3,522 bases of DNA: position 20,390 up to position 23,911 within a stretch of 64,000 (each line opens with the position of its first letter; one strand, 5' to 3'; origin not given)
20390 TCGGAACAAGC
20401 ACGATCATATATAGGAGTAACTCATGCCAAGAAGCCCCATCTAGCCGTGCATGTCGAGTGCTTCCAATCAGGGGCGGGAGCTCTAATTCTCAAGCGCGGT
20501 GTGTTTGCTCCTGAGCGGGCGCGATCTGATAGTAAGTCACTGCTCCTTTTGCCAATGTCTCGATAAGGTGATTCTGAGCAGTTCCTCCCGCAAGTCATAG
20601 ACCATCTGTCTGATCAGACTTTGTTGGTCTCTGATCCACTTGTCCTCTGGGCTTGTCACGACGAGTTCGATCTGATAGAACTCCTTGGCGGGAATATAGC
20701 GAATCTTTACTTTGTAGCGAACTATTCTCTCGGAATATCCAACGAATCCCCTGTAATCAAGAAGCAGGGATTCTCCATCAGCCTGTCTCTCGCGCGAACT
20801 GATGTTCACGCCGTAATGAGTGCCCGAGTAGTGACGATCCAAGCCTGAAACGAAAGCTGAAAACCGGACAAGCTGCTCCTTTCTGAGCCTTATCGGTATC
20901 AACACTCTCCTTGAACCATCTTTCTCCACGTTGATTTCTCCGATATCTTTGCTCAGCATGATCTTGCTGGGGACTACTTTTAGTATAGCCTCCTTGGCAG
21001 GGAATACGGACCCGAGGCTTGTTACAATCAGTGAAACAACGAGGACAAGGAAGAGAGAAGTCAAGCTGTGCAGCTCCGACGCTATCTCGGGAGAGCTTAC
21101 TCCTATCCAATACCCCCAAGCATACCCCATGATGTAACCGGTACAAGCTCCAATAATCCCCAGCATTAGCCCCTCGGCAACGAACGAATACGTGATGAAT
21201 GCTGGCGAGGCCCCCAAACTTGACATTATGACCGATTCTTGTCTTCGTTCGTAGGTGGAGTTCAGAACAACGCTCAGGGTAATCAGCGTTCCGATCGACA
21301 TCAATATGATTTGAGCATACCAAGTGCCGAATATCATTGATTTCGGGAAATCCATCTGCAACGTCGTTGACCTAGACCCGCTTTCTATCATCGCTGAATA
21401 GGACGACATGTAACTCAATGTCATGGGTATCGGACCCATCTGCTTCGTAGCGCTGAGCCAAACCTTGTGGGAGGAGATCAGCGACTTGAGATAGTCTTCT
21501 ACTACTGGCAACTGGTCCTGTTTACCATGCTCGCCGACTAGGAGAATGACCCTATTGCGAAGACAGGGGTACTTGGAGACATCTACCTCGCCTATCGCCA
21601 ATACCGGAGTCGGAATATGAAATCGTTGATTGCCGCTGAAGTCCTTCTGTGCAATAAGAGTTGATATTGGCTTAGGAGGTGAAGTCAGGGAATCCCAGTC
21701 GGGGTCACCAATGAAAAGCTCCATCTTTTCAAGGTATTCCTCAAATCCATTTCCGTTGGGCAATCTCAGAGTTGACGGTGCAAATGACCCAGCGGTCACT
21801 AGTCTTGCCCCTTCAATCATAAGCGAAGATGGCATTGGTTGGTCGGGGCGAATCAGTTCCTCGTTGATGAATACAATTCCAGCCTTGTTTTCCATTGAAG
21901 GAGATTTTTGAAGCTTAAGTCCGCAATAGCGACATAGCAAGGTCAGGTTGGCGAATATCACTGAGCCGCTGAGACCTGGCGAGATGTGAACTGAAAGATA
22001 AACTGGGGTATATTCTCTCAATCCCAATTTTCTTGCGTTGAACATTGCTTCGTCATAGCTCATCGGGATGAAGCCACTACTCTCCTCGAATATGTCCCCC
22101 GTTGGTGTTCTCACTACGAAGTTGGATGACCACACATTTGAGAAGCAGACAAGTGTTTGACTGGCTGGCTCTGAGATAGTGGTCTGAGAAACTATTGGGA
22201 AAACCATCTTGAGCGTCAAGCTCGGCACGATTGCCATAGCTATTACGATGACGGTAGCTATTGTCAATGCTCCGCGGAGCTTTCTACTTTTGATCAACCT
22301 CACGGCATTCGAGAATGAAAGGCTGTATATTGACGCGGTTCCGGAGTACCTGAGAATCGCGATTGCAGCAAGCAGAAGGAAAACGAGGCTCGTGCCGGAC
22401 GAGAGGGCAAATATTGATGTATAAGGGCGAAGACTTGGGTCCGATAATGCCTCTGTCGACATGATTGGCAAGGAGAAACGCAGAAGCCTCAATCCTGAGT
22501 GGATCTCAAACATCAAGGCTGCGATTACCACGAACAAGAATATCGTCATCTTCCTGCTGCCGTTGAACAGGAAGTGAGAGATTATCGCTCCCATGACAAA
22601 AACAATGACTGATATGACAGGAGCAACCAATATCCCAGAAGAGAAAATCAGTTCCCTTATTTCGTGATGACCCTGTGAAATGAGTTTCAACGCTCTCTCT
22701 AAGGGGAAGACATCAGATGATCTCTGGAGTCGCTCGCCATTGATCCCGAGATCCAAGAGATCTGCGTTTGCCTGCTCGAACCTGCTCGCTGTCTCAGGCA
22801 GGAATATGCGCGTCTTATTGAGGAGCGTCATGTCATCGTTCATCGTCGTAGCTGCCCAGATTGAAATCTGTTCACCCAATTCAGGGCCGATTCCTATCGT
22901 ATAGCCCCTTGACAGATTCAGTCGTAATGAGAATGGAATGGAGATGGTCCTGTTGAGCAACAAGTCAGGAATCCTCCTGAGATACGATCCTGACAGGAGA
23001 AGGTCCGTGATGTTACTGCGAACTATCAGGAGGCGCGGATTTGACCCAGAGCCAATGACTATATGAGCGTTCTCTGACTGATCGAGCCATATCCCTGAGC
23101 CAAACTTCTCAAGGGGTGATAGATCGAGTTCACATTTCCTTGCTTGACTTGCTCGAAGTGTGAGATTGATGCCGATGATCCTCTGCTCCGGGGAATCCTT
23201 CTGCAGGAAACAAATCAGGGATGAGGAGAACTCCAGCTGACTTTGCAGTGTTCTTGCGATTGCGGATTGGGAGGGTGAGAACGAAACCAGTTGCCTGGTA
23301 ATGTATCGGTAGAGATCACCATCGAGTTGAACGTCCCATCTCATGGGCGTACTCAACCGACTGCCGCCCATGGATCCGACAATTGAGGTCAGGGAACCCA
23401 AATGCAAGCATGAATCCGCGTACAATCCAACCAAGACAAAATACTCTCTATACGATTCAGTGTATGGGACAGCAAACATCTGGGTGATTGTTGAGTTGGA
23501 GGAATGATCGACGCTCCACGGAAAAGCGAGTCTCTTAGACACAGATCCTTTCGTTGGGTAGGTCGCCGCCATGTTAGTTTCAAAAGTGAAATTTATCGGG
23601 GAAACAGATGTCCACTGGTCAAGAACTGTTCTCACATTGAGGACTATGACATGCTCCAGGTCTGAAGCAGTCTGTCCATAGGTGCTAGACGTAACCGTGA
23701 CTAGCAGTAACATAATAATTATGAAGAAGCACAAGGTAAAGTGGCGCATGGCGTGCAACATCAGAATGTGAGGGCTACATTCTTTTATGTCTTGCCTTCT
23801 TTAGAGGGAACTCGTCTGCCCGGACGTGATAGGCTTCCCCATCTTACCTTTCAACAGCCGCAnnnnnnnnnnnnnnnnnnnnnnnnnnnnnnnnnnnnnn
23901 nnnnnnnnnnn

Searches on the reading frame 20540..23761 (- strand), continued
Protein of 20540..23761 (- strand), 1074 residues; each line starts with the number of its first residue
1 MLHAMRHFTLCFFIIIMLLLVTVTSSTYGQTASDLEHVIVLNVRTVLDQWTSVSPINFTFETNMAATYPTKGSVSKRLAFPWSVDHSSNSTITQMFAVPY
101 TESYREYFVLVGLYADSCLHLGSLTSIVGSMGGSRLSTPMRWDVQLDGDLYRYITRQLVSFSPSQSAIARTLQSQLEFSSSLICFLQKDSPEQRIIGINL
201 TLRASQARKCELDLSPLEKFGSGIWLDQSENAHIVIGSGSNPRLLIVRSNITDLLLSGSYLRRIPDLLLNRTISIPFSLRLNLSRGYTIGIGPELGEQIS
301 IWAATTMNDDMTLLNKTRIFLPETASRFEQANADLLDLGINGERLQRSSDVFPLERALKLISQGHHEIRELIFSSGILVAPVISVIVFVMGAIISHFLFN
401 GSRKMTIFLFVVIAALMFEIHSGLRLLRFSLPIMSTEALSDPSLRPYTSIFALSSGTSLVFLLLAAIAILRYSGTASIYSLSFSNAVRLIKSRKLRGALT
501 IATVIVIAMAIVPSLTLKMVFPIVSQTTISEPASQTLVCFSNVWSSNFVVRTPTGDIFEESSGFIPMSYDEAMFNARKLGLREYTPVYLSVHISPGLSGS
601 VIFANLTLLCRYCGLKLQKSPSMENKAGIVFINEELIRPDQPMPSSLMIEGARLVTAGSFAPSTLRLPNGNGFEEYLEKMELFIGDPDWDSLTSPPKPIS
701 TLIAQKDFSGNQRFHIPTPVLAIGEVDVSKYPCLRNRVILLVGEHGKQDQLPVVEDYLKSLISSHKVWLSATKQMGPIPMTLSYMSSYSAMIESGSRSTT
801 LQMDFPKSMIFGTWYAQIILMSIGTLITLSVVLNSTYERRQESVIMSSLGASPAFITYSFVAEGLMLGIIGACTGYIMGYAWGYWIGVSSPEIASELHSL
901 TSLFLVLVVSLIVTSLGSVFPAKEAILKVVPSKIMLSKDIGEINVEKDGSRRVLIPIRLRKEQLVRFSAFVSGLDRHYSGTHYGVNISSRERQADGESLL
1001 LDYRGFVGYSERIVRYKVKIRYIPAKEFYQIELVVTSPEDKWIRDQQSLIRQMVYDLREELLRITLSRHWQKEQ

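Call 65: find_encoding_contigs(protein=P0018, flank=7000, max_places=3)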
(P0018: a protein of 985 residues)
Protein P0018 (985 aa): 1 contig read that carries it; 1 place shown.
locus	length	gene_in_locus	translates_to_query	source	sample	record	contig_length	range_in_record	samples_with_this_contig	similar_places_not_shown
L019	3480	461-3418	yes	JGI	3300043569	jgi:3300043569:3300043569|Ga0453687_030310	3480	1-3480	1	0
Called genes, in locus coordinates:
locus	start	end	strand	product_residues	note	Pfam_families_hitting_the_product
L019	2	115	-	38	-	?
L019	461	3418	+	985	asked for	PF02687:FtsX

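Call 69: search_protein_families(library=pfam, alignment_id=A5, max_evalue=0.0001)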
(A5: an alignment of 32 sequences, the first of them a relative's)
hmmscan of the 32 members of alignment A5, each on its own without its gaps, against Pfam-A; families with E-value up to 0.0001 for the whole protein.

A. member 1, P0147 (1820 aa): 2 families
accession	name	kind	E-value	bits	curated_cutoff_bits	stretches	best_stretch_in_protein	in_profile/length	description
PF02687.27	FtsX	-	3.6e-16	59.7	25.5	1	1535-1642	7-117/120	FtsX-like permease C-terminal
PF04389.22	Peptidase_M28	-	7.6e-06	26.2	21.3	1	247-321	4-77/193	Peptidase family M28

B. families by the number of members that match (of 32 scanned): 7 families
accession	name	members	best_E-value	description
PF02687.27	FtsX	32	6.6e-18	FtsX-like permease C-terminal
PF04389.22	Peptidase_M28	15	1.6e-23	Peptidase family M28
PF12704.14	MacB_PCD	10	3.8e-11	MacB-like periplasmic core domain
PF02837.24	Glyco_hydro_2_N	3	4.8e-10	Glycosyl hydrolases family 2, sugar binding domain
PF22666.2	Glyco_hydro_2_N2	3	2.5e-08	Glycosyl hydrolase 2 galactose-binding domain-like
PF00703.27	Glyco_hydro_2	2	6.9e-10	Glycosyl hydrolases family 2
PF02836.23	Glyco_hydro_2_C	1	2.3e-11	Glycosyl hydrolases family 2, TIM barrel domain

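Call 81: find_encoding_contigs(protein=P0157, flank=10000, max_places=2)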
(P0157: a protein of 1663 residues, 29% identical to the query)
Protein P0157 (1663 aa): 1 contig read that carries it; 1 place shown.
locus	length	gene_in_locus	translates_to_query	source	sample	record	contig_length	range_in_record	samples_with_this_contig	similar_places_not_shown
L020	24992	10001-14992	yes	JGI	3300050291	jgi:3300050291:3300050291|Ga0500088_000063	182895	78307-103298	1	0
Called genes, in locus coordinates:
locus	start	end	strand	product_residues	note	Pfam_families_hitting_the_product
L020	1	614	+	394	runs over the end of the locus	-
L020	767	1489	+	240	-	PF06835:LptC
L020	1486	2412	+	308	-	PF03968:LptD_N (faint)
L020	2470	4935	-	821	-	PF02190:LON_substr_bdg, PF13401:AAA_22 (faint), PF00004:AAA, PF07728:AAA_5, PF22667:Lon_lid, PF05362:Lon_C, PF13541:ChlI (weak)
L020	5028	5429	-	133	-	PF00011:HSP20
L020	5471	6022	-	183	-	PF13238:AAA_18, PF13671:AAA_33 (weak), PF01202:SKI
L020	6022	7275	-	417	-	PF00171:Aldedh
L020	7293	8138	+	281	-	-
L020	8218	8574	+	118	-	-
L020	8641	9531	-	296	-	PF00126:HTH_1, PF03466:LysR_substrate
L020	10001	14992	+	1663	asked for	PF02687:FtsX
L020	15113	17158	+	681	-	-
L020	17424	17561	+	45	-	-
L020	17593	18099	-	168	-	PF13079:DUF3916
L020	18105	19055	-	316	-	PF06626:DUF1152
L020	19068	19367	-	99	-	-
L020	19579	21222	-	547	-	-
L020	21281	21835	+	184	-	-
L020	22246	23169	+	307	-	PF00294:PfkB, PF08543:Phos_pyr_kin (weak)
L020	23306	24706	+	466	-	PF01078:Mg_chelatase (faint), PF13191:AAA_16 (faint), PF00004:AAA (weak), PF07728:AAA_5 (faint), PF07724:AAA_2, PF00004:AAA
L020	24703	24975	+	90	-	-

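Call 83: search_protein_families(library=pfam, proteins=[L018:1337-6796:-, P0078, P0054, P0095, P0060], max_evalue=0.001)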
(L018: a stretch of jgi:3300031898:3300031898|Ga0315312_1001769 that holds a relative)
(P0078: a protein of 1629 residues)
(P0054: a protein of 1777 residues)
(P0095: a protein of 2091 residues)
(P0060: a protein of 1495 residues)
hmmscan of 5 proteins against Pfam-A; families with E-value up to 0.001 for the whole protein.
L018:1337-6796:- (1820 aa): 6 families
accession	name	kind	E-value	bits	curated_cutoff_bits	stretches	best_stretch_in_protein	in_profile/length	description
PF00703.27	Glyco_hydro_2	-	3.9e-14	53.8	23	1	237-342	8-109/109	Glycosyl hydrolases family 2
PF02687.27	FtsX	-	5e-14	52.8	25.5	1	1437-1549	3-117/120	FtsX-like permease C-terminal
PF02837.24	Glyco_hydro_2_N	-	2e-12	47.8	28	1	103-222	62-163/169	Glycosyl hydrolases family 2, sugar binding domain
PF22666.2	Glyco_hydro_2_N2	-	9.3e-12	45.8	27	1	102-183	44-127/167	Glycosyl hydrolase 2 galactose-binding domain-like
PF02836.23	Glyco_hydro_2_C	-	1.6e-09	37.8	21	1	356-509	9-159/302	Glycosyl hydrolases family 2, TIM barrel domain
PF12704.14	MacB_PCD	-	1.9e-06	28.7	27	1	1183-1359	5-173/207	MacB-like periplasmic core domain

P0078 (1629 aa): 1 family
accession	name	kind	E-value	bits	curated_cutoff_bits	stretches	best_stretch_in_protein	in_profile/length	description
PF02687.27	FtsX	-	1.7e-14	54.3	25.5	1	1351-1462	4-117/120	FtsX-like permease C-terminal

P0054 (1777 aa): 6 families
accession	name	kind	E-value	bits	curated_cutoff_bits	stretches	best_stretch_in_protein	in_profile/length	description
PF02687.27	FtsX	-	5.2e-13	49.5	25.5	1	1404-1512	5-115/120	FtsX-like permease C-terminal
PF02836.23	Glyco_hydro_2_C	-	2.3e-11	43.9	21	1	285-447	5-163/302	Glycosyl hydrolases family 2, TIM barrel domain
PF02837.24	Glyco_hydro_2_N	-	4.8e-10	40.1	28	1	44-115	63-138/169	Glycosyl hydrolases family 2, sugar binding domain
PF22666.2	Glyco_hydro_2_N2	-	1.7e-05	25.4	27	1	44-121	46-124/167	Glycosyl hydrolase 2 galactose-binding domain-like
PF12704.14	MacB_PCD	-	0.00019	22.2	27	1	1141-1317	1-174/207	MacB-like periplasmic core domain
PF13364.12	BetaGal_ABD2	-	0.00054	21.1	23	0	23-116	10-108/112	Beta-galactosidase second all-beta domain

P0095 (2091 aa): 4 families
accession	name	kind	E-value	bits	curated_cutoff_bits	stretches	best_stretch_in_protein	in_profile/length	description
PF02687.27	FtsX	-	4.2e-14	53.1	25.5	1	1714-1826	4-118/120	FtsX-like permease C-terminal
PF00703.27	Glyco_hydro_2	-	6.9e-10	40.1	23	1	233-335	10-109/109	Glycosyl hydrolases family 2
PF02837.24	Glyco_hydro_2_N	-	7.8e-10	39.4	28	1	103-198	61-157/169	Glycosyl hydrolases family 2, sugar binding domain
PF22666.2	Glyco_hydro_2_N2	-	2.5e-08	34.6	27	1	109-190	49-130/167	Glycosyl hydrolase 2 galactose-binding domain-like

P0060 (1495 aa): 2 families
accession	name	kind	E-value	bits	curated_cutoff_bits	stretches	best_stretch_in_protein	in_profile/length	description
PF04389.22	Peptidase_M28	-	1.6e-12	48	21.3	1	253-414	1-138/193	Peptidase family M28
PF02687.27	FtsX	-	7.3e-12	45.8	25.5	1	1224-1331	8-118/120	FtsX-like permease C-terminal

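Call 87: fold_search(model_id=the predicted structure, library=viral)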
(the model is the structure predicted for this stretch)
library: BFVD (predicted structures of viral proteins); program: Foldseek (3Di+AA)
matches with E <= 10: 442; with E <= 0.001: 0
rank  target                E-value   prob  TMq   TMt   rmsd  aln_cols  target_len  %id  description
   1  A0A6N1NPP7            2.5e-02  0.90  0.06  0.32  12.0       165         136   12  Putative orfan [Tupanvirus soda lake]
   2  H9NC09                6.3e-02  1.00  0.08  0.45   5.3       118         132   13  (no name in the UniProt tables at hand)
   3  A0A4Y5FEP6            1.1e-01  0.98  0.05  0.30   8.3        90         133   12  Uncharacterized protein [Lactobacillus phage 521B]
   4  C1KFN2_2              1.1e-01  0.07  0.05  0.05  51.0       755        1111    8  Putative tail fibre protein [Lactobacillus phage Lb338-1]
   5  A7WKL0                1.2e-01  0.15  0.07  0.16  16.7       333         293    7  Uncharacterized protein [Betalipothrixvirus pozzuoliense]
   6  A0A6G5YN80            1.6e-01  0.44  0.05  0.19  25.6       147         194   12  (no name in the UniProt tables at hand)
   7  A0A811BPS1            2.0e-01  0.91  0.06  0.36   9.9       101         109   11  Uncharacterized protein [Pandoravirus japonicus]
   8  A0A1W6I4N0            2.0e-01  0.03  0.05  0.07  28.6       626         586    8  Glycoprotein B (Fragment) [Beluga whale alphaherpesvirus 1]
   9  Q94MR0                2.1e-01  0.75  0.05  0.28  12.6       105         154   11  p59 [Myxococcus phage Mx8]
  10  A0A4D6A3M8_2          2.1e-01  0.06  0.04  0.04  47.3       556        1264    8  (no name in the UniProt tables at hand)
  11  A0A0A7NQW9            2.3e-01  0.66  0.06  0.23  11.6       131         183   11  Uncharacterized protein [Lactobacillus phage LfeInf]
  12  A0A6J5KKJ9            2.4e-01  0.84  0.08  0.38  16.9       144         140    7  Lipoprotein [uncultured Caudovirales phage]
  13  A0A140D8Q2            2.5e-01  0.07  0.05  0.08  34.3       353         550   10  Glycoprotein 2 [Pararge aegeria rhabdovirus]
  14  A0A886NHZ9            2.8e-01  0.38  0.04  0.26  13.3        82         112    7  (no name in the UniProt tables at hand)
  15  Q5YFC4                3.4e-01  0.35  0.06  0.09  15.5       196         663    9  Methyl-accepting transducer domain-containing protein [Singapore grouper iridovirus]
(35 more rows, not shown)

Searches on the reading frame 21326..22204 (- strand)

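Call 73: search_protein_families(library=pfam, proteins=[window:21326-22204:-], max_evalue=5)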
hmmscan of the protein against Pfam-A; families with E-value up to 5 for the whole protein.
window:21326-22204:- (293 aa): 2 families
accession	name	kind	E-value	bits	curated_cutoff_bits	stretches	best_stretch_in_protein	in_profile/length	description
PF21550.3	MTIP_N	-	0.18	12.6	27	1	37-62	14-39/71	Myosin A tail domain interacting protein, N-terminal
PF01712.25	dNK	-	0.33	11.1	27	1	228-258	145-174/203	Deoxynucleoside kinase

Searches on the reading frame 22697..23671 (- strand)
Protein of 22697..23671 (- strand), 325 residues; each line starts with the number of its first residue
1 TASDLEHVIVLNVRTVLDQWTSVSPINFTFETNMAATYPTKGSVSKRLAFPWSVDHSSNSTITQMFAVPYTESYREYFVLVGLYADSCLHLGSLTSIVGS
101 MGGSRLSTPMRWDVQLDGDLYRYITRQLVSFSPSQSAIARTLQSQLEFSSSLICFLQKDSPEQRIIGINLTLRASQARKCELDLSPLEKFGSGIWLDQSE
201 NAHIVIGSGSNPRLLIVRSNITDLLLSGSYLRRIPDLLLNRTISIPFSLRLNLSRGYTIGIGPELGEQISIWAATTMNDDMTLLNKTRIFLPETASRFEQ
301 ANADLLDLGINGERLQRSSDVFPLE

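Call 73: search_protein_families(library=pfam, proteins=[window:22697-23671:-], max_evalue=5)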
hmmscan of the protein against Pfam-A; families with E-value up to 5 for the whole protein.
window:22697-23671:- (325 aa): 2 families
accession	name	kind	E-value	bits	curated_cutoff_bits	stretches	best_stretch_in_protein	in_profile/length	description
PF17206.9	SeqA_N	-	0.089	12.6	23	1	115-141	5-31/36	SeqA protein N-terminal domain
PF03370.18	CBM_21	-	0.32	11.7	28.9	1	11-78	36-102/113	Carbohydrate/starch-binding module (family 21)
